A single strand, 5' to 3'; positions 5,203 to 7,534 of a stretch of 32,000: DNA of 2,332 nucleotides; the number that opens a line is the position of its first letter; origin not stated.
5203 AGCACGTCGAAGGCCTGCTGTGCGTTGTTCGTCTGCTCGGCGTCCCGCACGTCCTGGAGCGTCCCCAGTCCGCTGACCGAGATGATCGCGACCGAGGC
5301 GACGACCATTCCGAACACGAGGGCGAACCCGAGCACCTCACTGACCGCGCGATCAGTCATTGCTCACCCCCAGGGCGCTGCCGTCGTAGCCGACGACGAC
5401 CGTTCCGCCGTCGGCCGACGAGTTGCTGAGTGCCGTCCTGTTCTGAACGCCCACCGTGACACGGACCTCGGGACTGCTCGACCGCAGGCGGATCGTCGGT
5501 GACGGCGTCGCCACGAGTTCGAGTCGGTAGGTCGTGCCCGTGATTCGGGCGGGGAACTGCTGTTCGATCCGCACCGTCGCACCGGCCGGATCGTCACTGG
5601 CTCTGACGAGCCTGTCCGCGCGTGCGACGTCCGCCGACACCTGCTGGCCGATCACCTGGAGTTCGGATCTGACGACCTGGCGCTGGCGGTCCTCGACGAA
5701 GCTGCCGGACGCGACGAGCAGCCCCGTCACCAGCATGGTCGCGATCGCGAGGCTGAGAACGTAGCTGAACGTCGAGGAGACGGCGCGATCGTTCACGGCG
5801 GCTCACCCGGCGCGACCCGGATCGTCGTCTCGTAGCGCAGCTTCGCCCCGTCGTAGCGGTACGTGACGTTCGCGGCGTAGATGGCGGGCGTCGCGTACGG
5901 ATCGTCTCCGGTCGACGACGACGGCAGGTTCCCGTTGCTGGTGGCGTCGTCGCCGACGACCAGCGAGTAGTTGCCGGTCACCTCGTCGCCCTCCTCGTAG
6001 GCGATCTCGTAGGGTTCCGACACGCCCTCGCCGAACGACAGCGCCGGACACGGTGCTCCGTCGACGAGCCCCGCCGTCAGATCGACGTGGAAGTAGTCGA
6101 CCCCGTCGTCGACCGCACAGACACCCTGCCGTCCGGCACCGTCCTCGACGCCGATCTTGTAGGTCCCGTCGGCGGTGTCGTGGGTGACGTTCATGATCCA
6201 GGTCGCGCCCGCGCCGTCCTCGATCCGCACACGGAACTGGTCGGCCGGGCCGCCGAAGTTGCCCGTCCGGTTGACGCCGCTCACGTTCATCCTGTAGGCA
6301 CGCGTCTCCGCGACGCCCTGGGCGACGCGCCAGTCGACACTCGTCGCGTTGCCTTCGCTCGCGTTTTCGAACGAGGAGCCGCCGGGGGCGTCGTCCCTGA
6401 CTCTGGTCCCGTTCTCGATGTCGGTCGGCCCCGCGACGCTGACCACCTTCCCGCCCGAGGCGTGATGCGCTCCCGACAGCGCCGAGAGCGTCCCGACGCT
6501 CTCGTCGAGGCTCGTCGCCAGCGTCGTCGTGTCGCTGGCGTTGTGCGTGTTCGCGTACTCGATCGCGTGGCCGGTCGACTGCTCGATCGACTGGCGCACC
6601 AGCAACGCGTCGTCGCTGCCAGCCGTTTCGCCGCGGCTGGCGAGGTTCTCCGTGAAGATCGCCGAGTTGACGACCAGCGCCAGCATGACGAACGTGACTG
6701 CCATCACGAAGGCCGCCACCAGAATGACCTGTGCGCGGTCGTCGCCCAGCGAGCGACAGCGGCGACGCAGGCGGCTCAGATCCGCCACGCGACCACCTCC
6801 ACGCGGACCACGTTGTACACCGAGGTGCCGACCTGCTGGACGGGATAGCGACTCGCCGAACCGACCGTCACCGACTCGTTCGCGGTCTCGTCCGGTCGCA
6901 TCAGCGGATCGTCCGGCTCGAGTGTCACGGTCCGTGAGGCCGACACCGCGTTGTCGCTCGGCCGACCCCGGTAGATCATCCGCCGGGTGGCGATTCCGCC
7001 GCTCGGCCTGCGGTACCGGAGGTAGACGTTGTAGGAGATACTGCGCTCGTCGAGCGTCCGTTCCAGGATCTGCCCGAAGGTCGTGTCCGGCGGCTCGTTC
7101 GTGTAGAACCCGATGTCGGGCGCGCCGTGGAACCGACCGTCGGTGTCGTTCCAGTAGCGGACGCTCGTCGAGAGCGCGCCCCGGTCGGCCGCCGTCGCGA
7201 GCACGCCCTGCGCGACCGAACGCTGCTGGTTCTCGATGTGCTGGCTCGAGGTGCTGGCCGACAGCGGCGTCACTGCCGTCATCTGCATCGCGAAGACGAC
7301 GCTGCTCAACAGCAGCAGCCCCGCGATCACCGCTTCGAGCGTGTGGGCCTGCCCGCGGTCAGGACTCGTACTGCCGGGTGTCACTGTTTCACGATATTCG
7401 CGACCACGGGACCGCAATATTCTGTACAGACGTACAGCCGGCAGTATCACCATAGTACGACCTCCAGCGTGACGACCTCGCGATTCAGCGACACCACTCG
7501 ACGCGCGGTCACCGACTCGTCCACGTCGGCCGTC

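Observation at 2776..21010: Two divergent, collinear six-gene prepilin-like cassettes served by a single PilB/PilC motor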

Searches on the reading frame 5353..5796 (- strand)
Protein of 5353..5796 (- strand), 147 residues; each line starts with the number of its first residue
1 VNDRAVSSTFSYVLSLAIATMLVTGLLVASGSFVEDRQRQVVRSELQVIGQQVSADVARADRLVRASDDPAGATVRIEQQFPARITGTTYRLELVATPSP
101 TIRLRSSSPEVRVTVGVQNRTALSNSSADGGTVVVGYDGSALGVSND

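Call 5: search_protein_families(library=pfam, proteins=[window:5353-5796:-], max_evalue=0.1)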
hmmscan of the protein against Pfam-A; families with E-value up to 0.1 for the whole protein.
window:5353-5796:- (147 aa): 2 families
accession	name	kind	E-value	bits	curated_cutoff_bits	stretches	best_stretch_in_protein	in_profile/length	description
PF23928.1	DUF7266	-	3.9e-26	92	27.6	1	1-139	1-135/145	Family of unknown function (DUF7266)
PF05597.16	Phasin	-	0.077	13.5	28.8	0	27-95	40-102/126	Poly(hydroxyalcanoate) granule associated protein (phasin)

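Call 8: search_protein_families(library=ncbifam, proteins=[window:5353-5796:-], max_evalue=0.01)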
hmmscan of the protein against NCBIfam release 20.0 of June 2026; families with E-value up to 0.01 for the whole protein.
window:5353-5796:- (147 aa): 0 families

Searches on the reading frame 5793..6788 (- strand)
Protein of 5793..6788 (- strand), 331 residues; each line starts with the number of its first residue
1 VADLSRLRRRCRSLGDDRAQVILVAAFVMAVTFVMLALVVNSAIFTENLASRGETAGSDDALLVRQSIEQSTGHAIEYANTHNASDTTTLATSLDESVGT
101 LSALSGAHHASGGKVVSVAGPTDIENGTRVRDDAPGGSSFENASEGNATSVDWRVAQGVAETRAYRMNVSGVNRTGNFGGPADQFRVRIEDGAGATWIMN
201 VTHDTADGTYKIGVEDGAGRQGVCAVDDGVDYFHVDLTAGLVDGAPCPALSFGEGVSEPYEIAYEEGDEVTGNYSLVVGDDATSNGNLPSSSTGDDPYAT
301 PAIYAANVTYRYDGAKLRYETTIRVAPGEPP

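Call 5: search_protein_families(library=pfam, proteins=[window:5793-6788:-], max_evalue=0.1)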
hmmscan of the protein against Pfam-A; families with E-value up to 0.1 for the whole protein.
window:5793-6788:- (331 aa): 1 family
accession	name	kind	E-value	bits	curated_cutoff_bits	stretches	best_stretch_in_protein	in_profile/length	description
PF23922.1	DUF7261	-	2.8e-09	37.8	27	1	16-122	2-107/169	Family of unknown function (DUF7261)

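Call 8: search_protein_families(library=ncbifam, proteins=[window:5793-6788:-], max_evalue=0.01)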
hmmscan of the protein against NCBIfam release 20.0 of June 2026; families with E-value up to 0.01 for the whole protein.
window:5793-6788:- (331 aa): 0 families

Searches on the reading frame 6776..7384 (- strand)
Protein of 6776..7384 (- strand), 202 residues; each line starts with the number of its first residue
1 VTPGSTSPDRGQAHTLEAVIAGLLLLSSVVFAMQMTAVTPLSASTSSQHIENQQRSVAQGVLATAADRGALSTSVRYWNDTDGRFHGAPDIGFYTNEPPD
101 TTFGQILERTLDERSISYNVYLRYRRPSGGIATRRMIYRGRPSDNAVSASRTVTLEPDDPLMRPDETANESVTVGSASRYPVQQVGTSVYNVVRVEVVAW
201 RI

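Call 5: search_protein_families(library=pfam, proteins=[window:6776-7384:-], max_evalue=0.1)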
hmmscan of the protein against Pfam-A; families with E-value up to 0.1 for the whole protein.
window:6776-7384:- (202 aa): 2 families
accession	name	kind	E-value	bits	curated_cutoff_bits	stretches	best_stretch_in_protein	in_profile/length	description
PF23959.1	DUF7288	-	4e-67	226.6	27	1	10-198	1-183/184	Family of unknown function (DUF7288)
PF07608.17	DUF1571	-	0.071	13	27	0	117-188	32-97/208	Protein of unknown function (DUF1571)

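Call 8: search_protein_families(library=ncbifam, proteins=[window:6776-7384:-], max_evalue=0.01)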
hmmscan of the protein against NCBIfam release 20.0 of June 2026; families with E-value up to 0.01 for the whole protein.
window:6776-7384:- (202 aa): 0 families

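Call 14: find_homologous_proteins(query=window:6776-7384:-, max_evalue=0.00001)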
Query window:6776-7384:- (202 aa): 1544 proteins with E <= 0.00001 among 2120 candidates; the best 120 are listed.
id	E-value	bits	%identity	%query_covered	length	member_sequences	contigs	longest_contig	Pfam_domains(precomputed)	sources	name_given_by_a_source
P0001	1.3e-117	408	95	97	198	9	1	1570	PF23959.2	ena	-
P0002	2.0e-93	329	78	97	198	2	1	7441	PF23959.2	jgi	jgi:hypothetical protein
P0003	1.3e-92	327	77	97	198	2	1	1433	PF23959.2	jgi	jgi:hypothetical protein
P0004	4.4e-85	302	71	97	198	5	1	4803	PF23959.2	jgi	jgi:hypothetical protein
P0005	2.9e-77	277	66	96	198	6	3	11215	PF23959.2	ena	-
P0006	7.7e-76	272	66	96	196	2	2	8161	PF23959.2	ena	-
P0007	1.8e-73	264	65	96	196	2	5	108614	PF23959.2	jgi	-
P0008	1.2e-71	258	63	96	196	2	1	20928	PF23959.2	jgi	-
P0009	2.7e-70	254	61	98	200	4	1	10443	PF23959.2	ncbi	-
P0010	4.6e-70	253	62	96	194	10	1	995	PF23959.2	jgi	-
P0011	6.2e-70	253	63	96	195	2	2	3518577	PF23959.2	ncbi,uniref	ncbi:DUF7288 family protein [Halomicrobium salinisoli]|uniref:DUF7288 family protein n=1 Tax=Halomic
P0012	7.6e-70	253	62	96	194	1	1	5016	PF23959.2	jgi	jgi:hypothetical protein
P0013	3.2e-69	250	62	96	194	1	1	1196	PF23959.2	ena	-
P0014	1.1e-68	249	61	96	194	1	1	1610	PF23959.2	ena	-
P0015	1.9e-67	245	59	99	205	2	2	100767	PF23959.2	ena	-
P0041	1.1e-63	232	58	96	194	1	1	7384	PF23959.2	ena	-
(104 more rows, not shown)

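Call 16: find_related_loci(query=A1, collection=genome_contigs, flank=10000)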
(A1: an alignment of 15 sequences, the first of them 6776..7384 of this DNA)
Query A1 (202 aa) in genome_contigs; peptide patterns used: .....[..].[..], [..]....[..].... (x = any residue, [..] = any of these).
363 stretches matched a pattern; 281 encode a relative of the query (tblastn E <= 1e-3); the best 80 are kept; 80 distinct loci.
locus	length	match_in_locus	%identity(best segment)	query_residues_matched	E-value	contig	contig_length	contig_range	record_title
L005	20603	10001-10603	97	2-202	1e-127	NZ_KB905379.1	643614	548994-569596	Halomicrobium katesii DSM 19301 HalkaDRAFT_scaffold2.2, whole genome shotgun sequence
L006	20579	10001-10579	60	10-202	5e-74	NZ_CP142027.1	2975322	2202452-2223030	Haloarcula montana strain GH36 chromosome, complete genome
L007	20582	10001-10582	58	10-202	1e-69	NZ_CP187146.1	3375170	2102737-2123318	Haloarcula salina strain MBLA0135 chromosome, complete genome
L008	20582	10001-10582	58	10-202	1e-69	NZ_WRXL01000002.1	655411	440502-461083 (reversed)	Haloarcula salina strain YGHS18 scaffold2, whole genome shotgun sequence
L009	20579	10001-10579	63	9-202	1e-69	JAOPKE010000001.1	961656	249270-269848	Halobacteria archaeon HArc-gm2 NODE_1, whole genome shotgun sequence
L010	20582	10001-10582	57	10-202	3e-69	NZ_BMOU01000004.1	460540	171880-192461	Haloarcula pellucida strain JCM 17820 sequence04, whole genome shotgun sequence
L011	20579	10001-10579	57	10-202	2e-68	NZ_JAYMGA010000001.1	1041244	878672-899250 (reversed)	Haloarcula sediminis strain CK38 CKN38_ctg001, whole genome shotgun sequence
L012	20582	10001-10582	57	10-202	2e-68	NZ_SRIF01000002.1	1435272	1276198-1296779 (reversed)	Haloarcula amylovorans strain LR21 scaffold2, whole genome shotgun sequence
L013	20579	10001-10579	57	10-202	5e-68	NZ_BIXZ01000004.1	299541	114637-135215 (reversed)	Haloarcula mannanilytica strain MD-130 sequence04, whole genome shotgun sequence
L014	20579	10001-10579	58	10-202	4e-68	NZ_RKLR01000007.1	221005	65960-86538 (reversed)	Haloarcula rubra strain F13 NODE_7_length_221005_cov_36.569441, whole genome shotgun sequence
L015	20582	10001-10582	56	10-202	4e-67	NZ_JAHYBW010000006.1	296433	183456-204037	Haloarcula sp. 1CSR25-25 NODE_6_length_296433_cov_62.936697, whole genome shotgun sequence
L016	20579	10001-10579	56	10-202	4e-67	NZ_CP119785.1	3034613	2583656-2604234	Haloarcula rara strain SHR3 chromosome, complete genome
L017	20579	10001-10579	56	10-202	2e-66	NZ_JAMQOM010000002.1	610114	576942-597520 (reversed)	Haloarcula terrestris strain S1AR25-5A NODE_2_length_610114_cov_77.015959, whole genome shotgun sequence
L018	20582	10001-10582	55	10-202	7e-66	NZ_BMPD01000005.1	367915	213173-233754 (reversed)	Haloarcula sebkhae strain JCM 19018 sequence05, whole genome shotgun sequence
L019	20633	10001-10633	54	7-202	8e-66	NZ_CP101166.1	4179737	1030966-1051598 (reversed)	Haloglomus halophilum strain ZY41 chromosome, complete genome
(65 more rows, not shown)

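Call 67: predict_structure(alignment_id=A3)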
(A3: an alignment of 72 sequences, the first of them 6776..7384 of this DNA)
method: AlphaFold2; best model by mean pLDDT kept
length: 202 residues; sequences in the alignment: 72
mean_pLDDT: 90.4   pTM: 0.75
mean pLDDT of the five models: 90.4, 89.9, 88.0, 87.6, 87.1
residues with pLDDT >= 90: 153; 70-90: 27; 50-70: 21; < 50: 1
segments of 3 or more residues with pLDDT < 50: none
pLDDT, mean of each block of 10 residues (from residue 1): 62 72 92 70 71 93 98 98 96 95 97 96 96 98 95 98 97 97 93 98 87
secondary structure, 60 per line:
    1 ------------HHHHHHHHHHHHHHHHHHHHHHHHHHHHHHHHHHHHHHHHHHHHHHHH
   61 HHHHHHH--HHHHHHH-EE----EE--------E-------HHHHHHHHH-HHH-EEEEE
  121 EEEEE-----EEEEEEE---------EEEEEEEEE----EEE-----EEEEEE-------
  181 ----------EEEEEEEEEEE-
elements in order: H13-67 H70-76 H102-110 E116-125 E131-137 E147-155 E160-162 E168-173 E191-201

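Call 69: fold_search(model_id=the predicted structure, library=pdb)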
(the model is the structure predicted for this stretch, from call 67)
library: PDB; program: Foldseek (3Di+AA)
matches with E <= 10: 207; with E <= 0.001: 0
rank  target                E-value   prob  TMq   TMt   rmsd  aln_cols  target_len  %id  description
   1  8do8_B                4.1e-01  0.04  0.14  0.15  18.5       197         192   12  Crystal structure ATG9 HDIR in complex with the ATG13:ATG101 HORMA dimer (released 2022-11-23)
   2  8do8_D                4.9e-01  0.03  0.14  0.14  18.5       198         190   10  Crystal structure ATG9 HDIR in complex with the ATG13:ATG101 HORMA dimer (released 2022-11-23)
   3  5c50_B                5.9e-01  0.03  0.13  0.14  18.5       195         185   10  Crystal structure of the complex of human Atg101-Atg13 HORMA domain (released 2015-10-14)
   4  6v39_c                6.3e-01  0.09  0.17  0.16   7.5       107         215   11  Cryo-EM structure of the Acinetobacter baumannii Ribosome: 70S with P-site tRNA (released 2020-02-05)
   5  8bz7_C                6.3e-01  0.05  0.11  0.04  17.5       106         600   12  Crystal structure of the L. monocytogenes RmlT in complex with TDP-rhamnose (released 2023-12-27)
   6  8bz8_B                9.1e-01  0.02  0.10  0.04  17.6       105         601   10  Crystal structure of the L. monocytogenes RmlT D198A variant in complex with TDP-rhamnose (released 2023-12-27)
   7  8bz7_D                9.6e-01  0.04  0.11  0.04  17.5       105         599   10  Crystal structure of the L. monocytogenes RmlT in complex with TDP-rhamnose (released 2023-12-27)
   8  8bz5_A                1.2e+00  0.03  0.11  0.04  17.4       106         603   12  Crystal structure of the L. monocytogenes RmlT in complex with HEPES (released 2023-12-27)
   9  5x8r_c                1.3e+00  0.10  0.19  0.19   6.2       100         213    9  Structure of the 30S small subunit of chloroplast ribosome from spinach (released 2017-06-07)
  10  2i51_A                1.5e+00  0.07  0.10  0.11   7.0        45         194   24  CRYSTAL STRUCTURE OF a pyridoxamine 5'-phosphate oxidase-related, FMN binding protein (NPUN_F5749) FROM NOSTOC PUNCTIF (released 2006-09-05)
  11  1cy1                  1.6e+00  0.01  0.07  0.03  13.1        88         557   11  COMPLEX OF E.COLI DNA TOPOISOMERASE I WITH 5'PTPTPT (released 2000-03-03)
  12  9gda_F                1.7e+00  0.04  0.10  0.03  10.7        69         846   12  RNAP-TopoI complex on duplex scaffold (released 2025-11-05)
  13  7n1p_SC               1.8e+00  0.07  0.20  0.19   6.6       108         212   12  Elongating 70S ribosome complex in a classical pre-translocation (PRE-C) conformation (released 2021-07-14)
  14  2o59_B                1.8e+00  0.03  0.10  0.03  12.4        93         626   11  Structure of E. coli topoisomerase III in complex with an 8-base single stranded oligonucleotide. Frozen in glycerol p (released 2007-04-03)
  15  6brx_A                1.9e+00  0.05  0.16  0.10   8.7        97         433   10  Crystal Structure of Human DNA polymerase kappa in complex with DNA containing the major cisplatin lesion (released 2018-08-22)
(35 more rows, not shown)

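Call 75: find_related_loci(query=A3, collection=viral_contigs, flank=10000)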
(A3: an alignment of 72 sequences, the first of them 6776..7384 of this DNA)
Query A3 (202 aa) in viral_contigs; peptide patterns used: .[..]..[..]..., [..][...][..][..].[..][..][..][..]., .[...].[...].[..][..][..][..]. (x = any residue, [..] = any of these).
85 stretches matched a pattern, but none encodes a relative of the query by tblastn (E <= 1e-3).

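Call 76: search_dna_similar(query=window:6776-7384:-, collection=plasmids, mode=protein, max_evalue=0.001, max_rows=20)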
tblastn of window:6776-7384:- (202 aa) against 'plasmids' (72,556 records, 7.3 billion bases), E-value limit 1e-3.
Records with a match: 5; places in all: 5; records where one place covers at least 80% of the query: 3.
Best place of each record, by identity: <60% 5.
By first word of the organism name: Haloferax 2; Halobaculum 1; Salinigranum 1; Salinibaculum 1.
By predicted mobility (MOB-suite, as given by PLSDB): non-mobilizable 5.
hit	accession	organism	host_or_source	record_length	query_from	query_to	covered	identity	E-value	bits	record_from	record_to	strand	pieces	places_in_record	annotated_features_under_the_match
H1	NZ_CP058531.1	Halobaculum halophilum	cell culture,sediment in salt lake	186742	10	202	96%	48.7%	2e-47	173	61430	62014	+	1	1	hypothetical protein (x2)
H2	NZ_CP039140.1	Haloferax mediterranei ATCC 33500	Cell culture,Spain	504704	9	162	76%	46.1%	6e-35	137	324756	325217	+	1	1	hypothetical protein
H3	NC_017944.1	Haloferax mediterranei ATCC 33500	-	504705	9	162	76%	46.1%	6e-35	137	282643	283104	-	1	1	hypothetical protein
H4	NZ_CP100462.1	Salinigranum marinum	cell culture,Saline soil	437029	6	200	97%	32.1%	4e-19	92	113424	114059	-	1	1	hypothetical protein (x3)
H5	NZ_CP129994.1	Salinibaculum sp. KK48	cell culture,sediment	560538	9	201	96%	29.8%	5e-14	77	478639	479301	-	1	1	hypothetical protein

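Call 77: get_annotated_region(hit=H1, flank=9000)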
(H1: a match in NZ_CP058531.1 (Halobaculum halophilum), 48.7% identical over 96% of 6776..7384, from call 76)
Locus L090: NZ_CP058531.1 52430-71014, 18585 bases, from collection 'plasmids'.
description: Halobaculum halophilum strain Gai3-2 plasmid unnamed2, complete sequence
organism: Halobaculum halophilum (NCBI taxid 2743090)
taxonomy: Archaea; Euryarchaeota; Halobacteria; Halobacteriales; Haloferacaceae; Halobaculum; Halobaculum halophilum
host: -; source: cell culture,sediment in salt lake; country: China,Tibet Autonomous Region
typing (MOB-suite, as given by PLSDB): non-mobilizable
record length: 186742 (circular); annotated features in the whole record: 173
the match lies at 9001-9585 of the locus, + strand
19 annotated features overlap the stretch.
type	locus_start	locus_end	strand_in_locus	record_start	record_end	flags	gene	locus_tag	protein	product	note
CDS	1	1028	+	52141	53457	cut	-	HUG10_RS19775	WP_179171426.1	MFS transporter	GO:0055085 - transmembrane transport [Evidence IEA]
CDS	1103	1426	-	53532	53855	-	-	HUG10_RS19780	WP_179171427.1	FUN14 domain-containing protein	-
CDS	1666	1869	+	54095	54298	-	-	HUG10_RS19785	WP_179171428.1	DUF4177 domain-containing protein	-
CDS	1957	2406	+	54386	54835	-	-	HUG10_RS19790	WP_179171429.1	type IV pilin N-terminal domain-containing protein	-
CDS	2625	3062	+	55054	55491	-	-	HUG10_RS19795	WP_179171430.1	hypothetical protein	-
CDS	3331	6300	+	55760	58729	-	-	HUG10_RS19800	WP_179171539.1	type II/IV secretion system ATPase subunit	-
CDS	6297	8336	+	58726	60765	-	-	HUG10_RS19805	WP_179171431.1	type II secretion system F family protein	-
CDS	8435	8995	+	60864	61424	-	-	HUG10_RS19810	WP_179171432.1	hypothetical protein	-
CDS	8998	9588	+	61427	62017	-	-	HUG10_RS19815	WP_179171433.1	hypothetical protein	-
CDS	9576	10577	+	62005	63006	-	-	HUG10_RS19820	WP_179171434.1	hypothetical protein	-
CDS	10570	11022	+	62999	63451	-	-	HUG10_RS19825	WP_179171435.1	hypothetical protein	-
CDS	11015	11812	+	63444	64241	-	-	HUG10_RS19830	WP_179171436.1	hypothetical protein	-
CDS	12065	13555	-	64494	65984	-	-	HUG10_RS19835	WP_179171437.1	hypothetical protein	-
CDS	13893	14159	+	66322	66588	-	-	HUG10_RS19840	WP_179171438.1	HalOD1 output domain-containing protein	-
CDS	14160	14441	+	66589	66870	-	-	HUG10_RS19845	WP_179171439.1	hypothetical protein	-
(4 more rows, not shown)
